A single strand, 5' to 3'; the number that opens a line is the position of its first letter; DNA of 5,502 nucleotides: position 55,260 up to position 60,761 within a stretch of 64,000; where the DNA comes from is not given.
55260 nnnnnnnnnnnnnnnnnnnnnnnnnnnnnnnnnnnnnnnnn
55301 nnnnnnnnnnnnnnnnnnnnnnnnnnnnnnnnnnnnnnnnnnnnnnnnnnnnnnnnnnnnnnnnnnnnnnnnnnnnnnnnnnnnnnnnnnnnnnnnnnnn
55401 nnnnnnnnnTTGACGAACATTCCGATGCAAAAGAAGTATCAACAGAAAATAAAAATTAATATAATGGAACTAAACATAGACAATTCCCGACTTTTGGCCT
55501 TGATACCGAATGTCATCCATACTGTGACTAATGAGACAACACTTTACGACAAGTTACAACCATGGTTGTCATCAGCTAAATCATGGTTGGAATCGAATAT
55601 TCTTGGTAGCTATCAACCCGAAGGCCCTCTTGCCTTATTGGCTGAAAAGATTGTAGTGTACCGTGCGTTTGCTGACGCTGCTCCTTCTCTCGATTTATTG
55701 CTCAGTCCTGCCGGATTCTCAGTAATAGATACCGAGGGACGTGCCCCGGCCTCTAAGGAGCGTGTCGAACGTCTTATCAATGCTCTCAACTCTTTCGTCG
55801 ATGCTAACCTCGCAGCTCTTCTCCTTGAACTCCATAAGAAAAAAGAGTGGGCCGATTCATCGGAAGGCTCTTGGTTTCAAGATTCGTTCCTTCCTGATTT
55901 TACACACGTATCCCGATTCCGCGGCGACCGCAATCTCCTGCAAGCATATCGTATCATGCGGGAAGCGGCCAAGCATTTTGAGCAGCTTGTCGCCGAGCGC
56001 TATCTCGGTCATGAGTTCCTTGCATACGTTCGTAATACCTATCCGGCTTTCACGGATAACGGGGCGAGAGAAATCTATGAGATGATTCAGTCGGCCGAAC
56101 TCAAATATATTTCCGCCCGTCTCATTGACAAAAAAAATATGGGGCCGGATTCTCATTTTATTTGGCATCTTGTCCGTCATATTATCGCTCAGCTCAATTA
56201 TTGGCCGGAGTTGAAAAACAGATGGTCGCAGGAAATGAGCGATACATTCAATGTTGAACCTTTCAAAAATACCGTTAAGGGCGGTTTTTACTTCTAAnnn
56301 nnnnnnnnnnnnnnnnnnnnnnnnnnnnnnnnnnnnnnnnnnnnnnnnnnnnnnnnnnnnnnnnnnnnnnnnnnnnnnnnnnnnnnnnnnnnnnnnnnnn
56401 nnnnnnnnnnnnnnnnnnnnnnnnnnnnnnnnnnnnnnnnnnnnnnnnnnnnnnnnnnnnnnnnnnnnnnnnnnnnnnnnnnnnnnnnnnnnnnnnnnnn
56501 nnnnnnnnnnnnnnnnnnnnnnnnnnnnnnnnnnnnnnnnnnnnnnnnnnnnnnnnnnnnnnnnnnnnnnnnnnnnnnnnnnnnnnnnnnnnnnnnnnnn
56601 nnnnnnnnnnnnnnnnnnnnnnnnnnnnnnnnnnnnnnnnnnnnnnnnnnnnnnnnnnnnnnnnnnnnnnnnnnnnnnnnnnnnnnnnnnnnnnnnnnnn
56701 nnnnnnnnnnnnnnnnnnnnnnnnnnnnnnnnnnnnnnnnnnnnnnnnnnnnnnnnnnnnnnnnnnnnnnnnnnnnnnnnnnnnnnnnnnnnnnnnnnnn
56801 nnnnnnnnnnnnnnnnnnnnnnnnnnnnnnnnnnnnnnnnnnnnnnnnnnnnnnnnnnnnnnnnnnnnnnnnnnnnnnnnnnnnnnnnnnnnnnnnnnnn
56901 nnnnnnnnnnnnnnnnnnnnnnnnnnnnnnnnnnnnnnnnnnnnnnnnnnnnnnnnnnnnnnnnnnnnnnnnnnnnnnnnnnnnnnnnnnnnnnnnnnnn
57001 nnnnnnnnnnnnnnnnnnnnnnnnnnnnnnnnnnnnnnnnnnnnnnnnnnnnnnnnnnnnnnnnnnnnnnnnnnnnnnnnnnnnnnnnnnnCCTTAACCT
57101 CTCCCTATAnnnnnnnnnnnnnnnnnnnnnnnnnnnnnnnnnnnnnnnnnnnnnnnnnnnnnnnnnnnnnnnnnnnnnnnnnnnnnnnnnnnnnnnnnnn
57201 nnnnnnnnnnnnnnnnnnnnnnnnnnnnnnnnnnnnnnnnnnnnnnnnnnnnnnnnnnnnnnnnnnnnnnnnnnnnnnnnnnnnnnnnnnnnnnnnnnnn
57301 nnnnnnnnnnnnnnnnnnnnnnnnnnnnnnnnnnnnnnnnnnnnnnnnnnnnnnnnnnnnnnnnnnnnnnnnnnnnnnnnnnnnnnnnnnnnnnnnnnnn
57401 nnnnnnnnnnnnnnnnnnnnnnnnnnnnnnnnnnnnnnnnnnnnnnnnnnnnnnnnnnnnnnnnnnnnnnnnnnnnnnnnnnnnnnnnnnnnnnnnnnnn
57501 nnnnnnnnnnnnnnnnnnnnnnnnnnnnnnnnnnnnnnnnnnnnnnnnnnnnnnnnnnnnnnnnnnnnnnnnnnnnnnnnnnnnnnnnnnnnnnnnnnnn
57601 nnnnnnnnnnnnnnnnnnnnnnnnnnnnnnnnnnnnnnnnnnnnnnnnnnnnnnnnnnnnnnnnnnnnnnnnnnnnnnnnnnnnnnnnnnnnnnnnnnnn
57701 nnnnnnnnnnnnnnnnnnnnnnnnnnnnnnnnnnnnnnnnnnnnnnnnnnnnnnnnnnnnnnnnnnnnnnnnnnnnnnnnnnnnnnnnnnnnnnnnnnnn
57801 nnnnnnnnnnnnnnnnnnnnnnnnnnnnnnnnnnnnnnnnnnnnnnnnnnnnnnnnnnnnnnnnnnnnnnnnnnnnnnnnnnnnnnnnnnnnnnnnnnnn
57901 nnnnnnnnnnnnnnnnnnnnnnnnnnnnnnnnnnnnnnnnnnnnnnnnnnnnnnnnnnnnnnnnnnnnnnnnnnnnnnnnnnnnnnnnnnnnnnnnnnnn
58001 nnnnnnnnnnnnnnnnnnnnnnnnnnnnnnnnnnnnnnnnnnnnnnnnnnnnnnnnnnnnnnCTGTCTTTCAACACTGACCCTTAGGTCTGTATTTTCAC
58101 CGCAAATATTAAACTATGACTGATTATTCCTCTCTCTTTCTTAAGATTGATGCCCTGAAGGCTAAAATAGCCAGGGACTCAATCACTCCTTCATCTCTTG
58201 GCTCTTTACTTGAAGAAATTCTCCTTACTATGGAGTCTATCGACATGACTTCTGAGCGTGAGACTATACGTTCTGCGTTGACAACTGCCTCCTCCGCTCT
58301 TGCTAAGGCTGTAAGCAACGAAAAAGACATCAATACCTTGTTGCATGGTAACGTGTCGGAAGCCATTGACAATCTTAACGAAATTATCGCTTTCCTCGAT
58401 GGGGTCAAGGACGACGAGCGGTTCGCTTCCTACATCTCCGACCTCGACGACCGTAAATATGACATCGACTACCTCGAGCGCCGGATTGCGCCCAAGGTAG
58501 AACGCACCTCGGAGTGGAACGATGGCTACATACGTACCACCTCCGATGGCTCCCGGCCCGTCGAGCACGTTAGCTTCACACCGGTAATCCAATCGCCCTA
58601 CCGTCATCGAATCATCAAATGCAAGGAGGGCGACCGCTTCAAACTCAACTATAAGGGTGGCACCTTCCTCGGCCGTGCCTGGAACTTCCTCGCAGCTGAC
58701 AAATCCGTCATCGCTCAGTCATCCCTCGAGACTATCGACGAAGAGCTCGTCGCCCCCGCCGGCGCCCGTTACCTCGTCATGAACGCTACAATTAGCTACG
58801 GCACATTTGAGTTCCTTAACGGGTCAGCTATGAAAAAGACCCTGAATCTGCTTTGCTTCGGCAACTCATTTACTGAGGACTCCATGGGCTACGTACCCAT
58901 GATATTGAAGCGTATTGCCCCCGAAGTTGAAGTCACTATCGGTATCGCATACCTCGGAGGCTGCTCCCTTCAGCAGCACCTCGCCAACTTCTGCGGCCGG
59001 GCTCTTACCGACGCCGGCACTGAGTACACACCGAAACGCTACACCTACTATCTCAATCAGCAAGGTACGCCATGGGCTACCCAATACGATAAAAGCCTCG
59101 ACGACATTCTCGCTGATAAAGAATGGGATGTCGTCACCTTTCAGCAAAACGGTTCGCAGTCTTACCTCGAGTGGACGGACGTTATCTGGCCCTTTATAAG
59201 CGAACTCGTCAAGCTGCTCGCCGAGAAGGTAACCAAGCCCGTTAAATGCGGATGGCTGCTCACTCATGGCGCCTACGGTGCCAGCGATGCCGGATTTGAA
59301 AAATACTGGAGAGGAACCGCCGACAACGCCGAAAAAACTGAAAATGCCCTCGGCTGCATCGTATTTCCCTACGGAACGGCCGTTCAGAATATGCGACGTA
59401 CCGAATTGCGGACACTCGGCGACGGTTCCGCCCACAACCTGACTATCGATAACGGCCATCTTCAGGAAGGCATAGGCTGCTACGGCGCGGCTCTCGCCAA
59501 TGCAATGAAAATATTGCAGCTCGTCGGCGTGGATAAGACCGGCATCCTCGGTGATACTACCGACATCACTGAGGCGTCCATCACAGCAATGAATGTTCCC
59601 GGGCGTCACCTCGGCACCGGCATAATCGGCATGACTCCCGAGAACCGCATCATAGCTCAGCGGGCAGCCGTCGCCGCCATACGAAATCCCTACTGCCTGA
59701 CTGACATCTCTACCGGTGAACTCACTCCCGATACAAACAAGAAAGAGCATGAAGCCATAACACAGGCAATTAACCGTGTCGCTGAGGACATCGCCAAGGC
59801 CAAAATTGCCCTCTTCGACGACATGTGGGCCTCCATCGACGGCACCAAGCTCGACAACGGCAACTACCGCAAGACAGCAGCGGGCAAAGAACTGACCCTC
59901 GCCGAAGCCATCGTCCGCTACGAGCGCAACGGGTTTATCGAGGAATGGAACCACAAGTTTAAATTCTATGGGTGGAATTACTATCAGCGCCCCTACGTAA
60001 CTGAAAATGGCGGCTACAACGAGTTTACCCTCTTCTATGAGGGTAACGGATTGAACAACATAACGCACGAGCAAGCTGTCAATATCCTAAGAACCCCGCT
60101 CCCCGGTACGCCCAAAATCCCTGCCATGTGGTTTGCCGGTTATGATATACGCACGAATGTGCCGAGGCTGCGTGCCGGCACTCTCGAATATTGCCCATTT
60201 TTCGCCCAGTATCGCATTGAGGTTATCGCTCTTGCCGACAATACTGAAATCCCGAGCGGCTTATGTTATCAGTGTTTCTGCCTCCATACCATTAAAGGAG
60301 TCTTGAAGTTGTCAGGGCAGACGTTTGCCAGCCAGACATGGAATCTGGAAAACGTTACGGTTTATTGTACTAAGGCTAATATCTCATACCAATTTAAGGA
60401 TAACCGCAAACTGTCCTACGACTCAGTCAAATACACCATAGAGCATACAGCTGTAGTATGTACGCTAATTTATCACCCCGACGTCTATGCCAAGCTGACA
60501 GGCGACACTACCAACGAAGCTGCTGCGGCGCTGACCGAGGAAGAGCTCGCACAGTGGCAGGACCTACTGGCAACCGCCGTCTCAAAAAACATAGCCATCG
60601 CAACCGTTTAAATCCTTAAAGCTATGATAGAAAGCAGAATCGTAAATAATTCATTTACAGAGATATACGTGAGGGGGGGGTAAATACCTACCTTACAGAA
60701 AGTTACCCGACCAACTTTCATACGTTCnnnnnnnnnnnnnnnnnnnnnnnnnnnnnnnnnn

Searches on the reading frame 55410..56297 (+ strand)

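Call 30: search_protein_families(library=pfam, max_evalue=0.01, proteins=[window:55410-56297:+])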
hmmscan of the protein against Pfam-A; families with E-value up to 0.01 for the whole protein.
window:55410-56297:+ (295 aa): 1 family
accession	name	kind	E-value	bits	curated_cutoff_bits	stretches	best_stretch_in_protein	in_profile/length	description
PF20459.4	DUF6712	-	1.7e-11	44.6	25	1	43-155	7-119/121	Family of unknown function (DUF6712)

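Call 114: search_protein_families(library=phrogs, max_evalue=0.001, proteins=[window:55410-56297:+])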
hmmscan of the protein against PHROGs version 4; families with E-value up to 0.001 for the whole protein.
window:55410-56297:+ (295 aa): 0 families

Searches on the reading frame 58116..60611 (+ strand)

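Call 9: search_protein_families(library=pfam, proteins=[window:58116-60611:+])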
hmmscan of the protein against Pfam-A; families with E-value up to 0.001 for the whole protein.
window:58116-60611:+ (831 aa): 1 family
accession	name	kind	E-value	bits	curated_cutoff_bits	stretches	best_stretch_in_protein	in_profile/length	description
PF16227.11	DUF4886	-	1.2e-23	83.9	26.7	1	246-468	3-214/242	Domain of unknown function (DUF4886)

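Call 12: search_protein_families(library=phrogs, max_evalue=0.001, proteins=[window:58116-60611:+])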
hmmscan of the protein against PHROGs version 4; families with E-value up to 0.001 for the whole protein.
window:58116-60611:+ (831 aa): 0 families
